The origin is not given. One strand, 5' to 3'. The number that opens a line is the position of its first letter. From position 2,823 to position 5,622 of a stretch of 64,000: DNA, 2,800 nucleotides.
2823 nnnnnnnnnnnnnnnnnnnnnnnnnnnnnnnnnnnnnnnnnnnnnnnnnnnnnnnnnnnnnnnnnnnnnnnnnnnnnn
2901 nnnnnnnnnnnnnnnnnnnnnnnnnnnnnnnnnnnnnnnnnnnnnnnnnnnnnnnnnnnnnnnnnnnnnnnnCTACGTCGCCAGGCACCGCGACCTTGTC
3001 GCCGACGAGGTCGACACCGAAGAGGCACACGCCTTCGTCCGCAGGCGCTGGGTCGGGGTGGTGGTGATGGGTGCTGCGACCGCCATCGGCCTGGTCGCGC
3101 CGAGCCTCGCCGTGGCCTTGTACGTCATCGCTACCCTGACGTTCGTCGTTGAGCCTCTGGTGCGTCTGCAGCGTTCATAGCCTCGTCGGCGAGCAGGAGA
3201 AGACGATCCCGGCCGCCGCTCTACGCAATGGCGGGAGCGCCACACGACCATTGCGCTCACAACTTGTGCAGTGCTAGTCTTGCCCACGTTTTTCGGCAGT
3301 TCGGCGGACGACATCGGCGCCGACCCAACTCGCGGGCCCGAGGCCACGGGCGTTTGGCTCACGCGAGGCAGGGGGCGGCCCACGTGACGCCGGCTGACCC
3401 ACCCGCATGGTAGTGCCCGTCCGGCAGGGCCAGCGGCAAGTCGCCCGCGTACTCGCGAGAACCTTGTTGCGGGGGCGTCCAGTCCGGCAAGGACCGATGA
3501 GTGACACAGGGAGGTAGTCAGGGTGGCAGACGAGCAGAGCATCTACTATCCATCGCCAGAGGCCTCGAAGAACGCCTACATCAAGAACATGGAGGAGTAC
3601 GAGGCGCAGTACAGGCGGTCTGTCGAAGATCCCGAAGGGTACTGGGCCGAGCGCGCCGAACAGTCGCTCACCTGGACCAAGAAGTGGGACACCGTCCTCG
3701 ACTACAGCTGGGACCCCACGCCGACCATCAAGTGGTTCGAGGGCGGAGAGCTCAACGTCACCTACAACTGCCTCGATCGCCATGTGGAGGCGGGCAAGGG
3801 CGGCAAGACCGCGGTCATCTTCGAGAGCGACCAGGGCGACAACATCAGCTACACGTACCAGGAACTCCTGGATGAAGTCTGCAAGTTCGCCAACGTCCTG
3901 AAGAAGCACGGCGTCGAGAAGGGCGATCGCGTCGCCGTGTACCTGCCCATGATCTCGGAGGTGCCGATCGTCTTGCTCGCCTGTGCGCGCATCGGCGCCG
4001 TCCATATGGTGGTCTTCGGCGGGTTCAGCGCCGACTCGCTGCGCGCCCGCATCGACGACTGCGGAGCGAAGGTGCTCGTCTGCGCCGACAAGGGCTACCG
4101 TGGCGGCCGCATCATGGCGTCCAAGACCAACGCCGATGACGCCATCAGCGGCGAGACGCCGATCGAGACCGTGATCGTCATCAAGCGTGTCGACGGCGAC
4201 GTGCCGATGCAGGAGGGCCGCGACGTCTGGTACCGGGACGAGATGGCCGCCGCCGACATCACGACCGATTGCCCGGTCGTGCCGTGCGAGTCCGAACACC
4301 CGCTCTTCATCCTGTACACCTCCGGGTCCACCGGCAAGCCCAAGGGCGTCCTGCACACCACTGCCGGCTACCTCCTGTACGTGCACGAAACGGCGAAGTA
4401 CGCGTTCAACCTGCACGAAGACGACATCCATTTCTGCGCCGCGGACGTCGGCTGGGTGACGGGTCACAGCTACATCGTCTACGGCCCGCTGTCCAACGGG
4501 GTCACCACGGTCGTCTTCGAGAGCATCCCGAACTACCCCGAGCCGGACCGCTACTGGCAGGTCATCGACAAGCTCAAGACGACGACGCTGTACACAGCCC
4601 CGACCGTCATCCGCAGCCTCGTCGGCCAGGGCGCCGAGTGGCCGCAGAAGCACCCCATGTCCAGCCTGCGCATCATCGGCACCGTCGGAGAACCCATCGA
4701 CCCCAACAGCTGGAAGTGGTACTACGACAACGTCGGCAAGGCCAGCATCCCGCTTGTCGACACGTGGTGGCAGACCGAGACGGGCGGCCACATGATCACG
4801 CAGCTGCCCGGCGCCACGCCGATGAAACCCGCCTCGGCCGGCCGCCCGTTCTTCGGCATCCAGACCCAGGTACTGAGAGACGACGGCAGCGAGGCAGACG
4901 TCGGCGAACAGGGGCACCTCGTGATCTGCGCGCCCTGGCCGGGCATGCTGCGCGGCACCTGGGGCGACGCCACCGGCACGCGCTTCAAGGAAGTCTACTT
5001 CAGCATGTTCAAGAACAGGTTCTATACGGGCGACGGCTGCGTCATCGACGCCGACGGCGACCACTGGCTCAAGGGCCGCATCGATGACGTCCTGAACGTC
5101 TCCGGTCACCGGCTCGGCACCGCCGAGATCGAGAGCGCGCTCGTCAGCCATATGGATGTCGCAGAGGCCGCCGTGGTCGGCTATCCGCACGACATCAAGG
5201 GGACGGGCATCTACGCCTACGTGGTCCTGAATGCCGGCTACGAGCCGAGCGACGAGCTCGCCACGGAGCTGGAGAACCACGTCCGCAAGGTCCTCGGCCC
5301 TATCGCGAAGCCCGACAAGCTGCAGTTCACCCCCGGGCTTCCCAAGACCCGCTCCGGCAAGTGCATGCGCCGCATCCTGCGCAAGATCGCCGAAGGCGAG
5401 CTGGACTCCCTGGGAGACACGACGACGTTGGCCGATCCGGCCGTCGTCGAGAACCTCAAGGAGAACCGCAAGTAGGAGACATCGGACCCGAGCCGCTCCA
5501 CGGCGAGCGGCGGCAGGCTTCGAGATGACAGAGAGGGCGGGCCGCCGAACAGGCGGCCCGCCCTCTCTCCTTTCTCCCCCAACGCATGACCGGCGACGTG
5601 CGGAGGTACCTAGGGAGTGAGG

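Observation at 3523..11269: acs followed by two tandem paralogous Pat/PatZ-type lysine acetyltransferase genes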

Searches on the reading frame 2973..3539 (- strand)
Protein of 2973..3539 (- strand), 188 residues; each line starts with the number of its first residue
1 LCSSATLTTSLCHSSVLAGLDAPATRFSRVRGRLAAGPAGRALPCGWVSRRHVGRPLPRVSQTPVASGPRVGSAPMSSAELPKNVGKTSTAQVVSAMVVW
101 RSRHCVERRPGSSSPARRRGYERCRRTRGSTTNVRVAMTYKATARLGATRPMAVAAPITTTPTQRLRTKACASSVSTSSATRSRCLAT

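Call 10: search_protein_families(library=pfam, proteins=[window:2973-3539:-])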
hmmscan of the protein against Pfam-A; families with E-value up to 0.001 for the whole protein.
window:2973-3539:- (188 aa): 0 families

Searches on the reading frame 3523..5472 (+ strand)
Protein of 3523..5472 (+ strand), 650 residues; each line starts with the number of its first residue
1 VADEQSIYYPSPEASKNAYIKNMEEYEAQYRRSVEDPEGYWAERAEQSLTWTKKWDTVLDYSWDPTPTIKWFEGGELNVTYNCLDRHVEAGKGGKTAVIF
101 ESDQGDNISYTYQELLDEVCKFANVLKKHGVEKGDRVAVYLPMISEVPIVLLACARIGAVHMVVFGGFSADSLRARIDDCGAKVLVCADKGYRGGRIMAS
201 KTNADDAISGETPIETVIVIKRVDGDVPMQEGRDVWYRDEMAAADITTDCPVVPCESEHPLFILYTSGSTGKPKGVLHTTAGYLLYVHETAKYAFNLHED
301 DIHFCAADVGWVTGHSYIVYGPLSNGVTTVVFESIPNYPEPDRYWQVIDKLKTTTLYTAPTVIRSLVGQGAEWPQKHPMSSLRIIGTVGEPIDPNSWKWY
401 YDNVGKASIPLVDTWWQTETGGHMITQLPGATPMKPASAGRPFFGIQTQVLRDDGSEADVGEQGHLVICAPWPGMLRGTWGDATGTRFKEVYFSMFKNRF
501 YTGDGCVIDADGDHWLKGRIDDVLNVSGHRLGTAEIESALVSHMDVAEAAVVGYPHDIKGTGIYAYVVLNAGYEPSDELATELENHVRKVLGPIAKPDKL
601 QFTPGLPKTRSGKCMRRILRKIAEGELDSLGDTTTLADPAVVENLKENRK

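Call 8: search_protein_families(library=pfam, proteins=[window:3523-5472:+])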
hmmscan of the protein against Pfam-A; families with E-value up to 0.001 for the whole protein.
window:3523-5472:+ (650 aa): 3 families
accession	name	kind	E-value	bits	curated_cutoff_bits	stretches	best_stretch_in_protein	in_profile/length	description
PF00501.34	AMP-binding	-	7.6e-83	278.9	29.9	1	90-477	6-381/384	AMP-binding enzyme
PF13193.12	AMP-binding_C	-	7.9e-27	94.4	24.5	1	535-613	1-76/76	AMP-binding enzyme C-terminal domain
PF16177.11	ACAS_N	-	7.1e-23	80.6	27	1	26-83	1-55/55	Acetyl-coenzyme A synthetase N-terminus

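Call 9: search_protein_families(library=ncbifam, proteins=[window:3523-5472:+])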
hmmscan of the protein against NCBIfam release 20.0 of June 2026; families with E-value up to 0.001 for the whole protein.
window:3523-5472:+ (650 aa): 98 families (the best 25 are shown)
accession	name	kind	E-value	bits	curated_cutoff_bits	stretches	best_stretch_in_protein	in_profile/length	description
NF001208.0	PRK00174.1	subfamily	4.7e-290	963.5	657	1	3-649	7-645/649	acetate--CoA ligase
TIGR02188.1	Ac_CoA_lig_AcsA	equivalog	5e-281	933.5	724.95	1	21-647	2-628/629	acetate--CoA ligase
NF007815.0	PRK10524.1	equivalog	8e-175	582.9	955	1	24-647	2-625/629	propionate--CoA ligase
TIGR02316.1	propion_prpE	equivalog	2.1e-161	538.7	827.4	1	25-647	2-624/628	propionate--CoA ligase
NF003313.0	PRK04319.1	equivalog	6.5e-147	490.2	729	1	54-637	19-573/574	acetate--CoA ligase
NF002937.0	PRK03584.1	subfamily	5.7e-103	345.3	639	1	20-647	32-650/657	acetoacetate--CoA ligase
TIGR01217.1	ac_ac_CoA_syn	equivalog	1.9e-79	267.5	520.9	1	20-626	31-627/652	acetoacetate--CoA ligase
NF047394.1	AcylCoAsynMbcS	equivalog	1.2e-69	235.4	850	1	85-622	19-519/525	acyl-CoA synthetase MbcS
NF004837.0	PRK06187.1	subfamily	4.4e-66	223.2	476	1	91-622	19-521/531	long-chain-fatty-acid--CoA ligase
TIGR02262.1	benz_CoA_lig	subfamily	4.8e-63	213.6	375.25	1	77-621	3-507/508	benzoate-CoA ligase family protein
NF006182.0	PRK08316.1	subfamily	2.3e-52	178.2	663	1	92-623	24-517/523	fatty acyl-CoA synthetase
TIGR01733.1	AA-adenyl-dom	subfamily_domain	1.4e-48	165.7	317.4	1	111-551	1-409/409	amino acid adenylation domain-containing protein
TIGR03098.1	ligase_PEP_1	hypoth_equivalog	1.9e-48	165.2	592.35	1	104-620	24-515/517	acyl-CoA ligase (AMP-forming), exosortase A system-associated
NF005714.0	PRK07529.1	subfamily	1.2e-46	159.3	632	1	80-623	32-576/640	acyl-CoA synthetase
NF006181.0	PRK08314.1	subfamily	1.2e-46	159.2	705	1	109-623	49-554/563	long-chain-fatty-acid--CoA ligase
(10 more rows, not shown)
